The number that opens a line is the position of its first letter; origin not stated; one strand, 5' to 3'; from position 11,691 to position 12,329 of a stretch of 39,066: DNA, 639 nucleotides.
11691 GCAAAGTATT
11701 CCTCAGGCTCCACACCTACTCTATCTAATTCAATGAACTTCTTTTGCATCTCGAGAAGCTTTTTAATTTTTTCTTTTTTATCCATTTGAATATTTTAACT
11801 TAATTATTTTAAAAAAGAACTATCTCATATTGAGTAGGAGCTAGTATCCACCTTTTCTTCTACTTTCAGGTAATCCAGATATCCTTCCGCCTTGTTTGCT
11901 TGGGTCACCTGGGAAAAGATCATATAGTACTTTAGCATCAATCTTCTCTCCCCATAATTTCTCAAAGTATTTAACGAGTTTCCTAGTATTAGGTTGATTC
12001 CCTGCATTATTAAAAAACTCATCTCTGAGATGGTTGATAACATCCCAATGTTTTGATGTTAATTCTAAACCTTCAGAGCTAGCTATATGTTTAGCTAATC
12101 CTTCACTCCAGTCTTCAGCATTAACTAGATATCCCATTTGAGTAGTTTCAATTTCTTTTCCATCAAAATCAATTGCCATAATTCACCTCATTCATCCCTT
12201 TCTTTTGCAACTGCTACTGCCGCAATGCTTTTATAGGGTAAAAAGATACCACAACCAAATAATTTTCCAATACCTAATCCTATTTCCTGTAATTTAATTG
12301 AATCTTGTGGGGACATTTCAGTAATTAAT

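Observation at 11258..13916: Six-gene operon divergent from dsrA: TauD-type dioxygenase, orphan Cas6/Cmx6-like RAMP protein, cysteine-less DsrC paralogue and three unplaceable small proteins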

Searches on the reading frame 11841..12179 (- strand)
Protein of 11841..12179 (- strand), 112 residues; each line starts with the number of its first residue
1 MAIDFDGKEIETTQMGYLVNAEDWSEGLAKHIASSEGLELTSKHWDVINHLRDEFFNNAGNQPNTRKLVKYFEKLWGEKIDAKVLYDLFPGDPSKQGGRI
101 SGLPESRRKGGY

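Call 3: search_protein_families(library=pfam, proteins=[window:11841-12179:-], max_evalue=0.1)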
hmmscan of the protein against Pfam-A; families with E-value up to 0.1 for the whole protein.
window:11841-12179:- (112 aa): 2 families
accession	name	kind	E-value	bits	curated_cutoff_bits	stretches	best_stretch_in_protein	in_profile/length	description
PF04358.19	DsrC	-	3.2e-30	105.2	24.9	1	5-105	2-102/107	DsrC like protein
PF23986.1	Pam3_gp59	-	0.057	14.2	27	1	6-55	15-64/76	Phage Pam3 gp59 related protein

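Call 4: search_protein_families(library=ncbifam, proteins=[window:11841-12179:-], max_evalue=0.1)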
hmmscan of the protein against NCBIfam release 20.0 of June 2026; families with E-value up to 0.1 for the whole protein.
window:11841-12179:- (112 aa): 2 families
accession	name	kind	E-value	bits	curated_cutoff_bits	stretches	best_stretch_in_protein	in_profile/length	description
TIGR03342.1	dsrC_tusE_dsvC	subfamily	2.7e-27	95.3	53.5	1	4-105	2-103/108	TusE/DsrC/DsvC family sulfur relay protein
NF008562.0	PRK11508.1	equivalog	1.3e-24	86.4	191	1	4-105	3-104/109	sulfurtransferase TusE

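Call 70: search_solved_structures(query=window:11841-12179:-, max_evalue=0.001, show_alignments=2)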
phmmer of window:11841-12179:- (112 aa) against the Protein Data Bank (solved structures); distinct sequences matched with E-value up to 0.001: 8.
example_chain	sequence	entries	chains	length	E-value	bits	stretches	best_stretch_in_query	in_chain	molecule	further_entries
1yx3_A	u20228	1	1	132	8.3e-21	77.7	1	3-105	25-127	hypothetical protein DsrC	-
1sau_A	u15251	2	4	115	8.1e-15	58.4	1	3-105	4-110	sulfite reductase, desulfoviridin-type subunit gamma | sulfite reductase, desulfoviridin-type subunit gamma (dsvC)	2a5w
2xsj_C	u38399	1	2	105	3e-12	50.1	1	3-105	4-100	SULFUR RELAY PROTEIN, TUSE/DSRC/DSVC FAMILY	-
7syb_A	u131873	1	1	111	2.4e-09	40.8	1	10-105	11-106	Sulfurtransferase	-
2v4j_C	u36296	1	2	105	3.1e-09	40.4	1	3-105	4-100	SULFITE REDUCTASE, DISSIMILATORY-TYPE SUBUNIT GAMMA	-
1ji8_A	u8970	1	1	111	2.5e-08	37.5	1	5-105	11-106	dissimilatory siroheme-sulfite reductase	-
3or2_C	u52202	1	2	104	3.4e-08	37.1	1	3-105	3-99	Sulfite redcutase subunit gama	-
3or1_C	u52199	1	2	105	3e-07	34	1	3-105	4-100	Sulfite reductase gama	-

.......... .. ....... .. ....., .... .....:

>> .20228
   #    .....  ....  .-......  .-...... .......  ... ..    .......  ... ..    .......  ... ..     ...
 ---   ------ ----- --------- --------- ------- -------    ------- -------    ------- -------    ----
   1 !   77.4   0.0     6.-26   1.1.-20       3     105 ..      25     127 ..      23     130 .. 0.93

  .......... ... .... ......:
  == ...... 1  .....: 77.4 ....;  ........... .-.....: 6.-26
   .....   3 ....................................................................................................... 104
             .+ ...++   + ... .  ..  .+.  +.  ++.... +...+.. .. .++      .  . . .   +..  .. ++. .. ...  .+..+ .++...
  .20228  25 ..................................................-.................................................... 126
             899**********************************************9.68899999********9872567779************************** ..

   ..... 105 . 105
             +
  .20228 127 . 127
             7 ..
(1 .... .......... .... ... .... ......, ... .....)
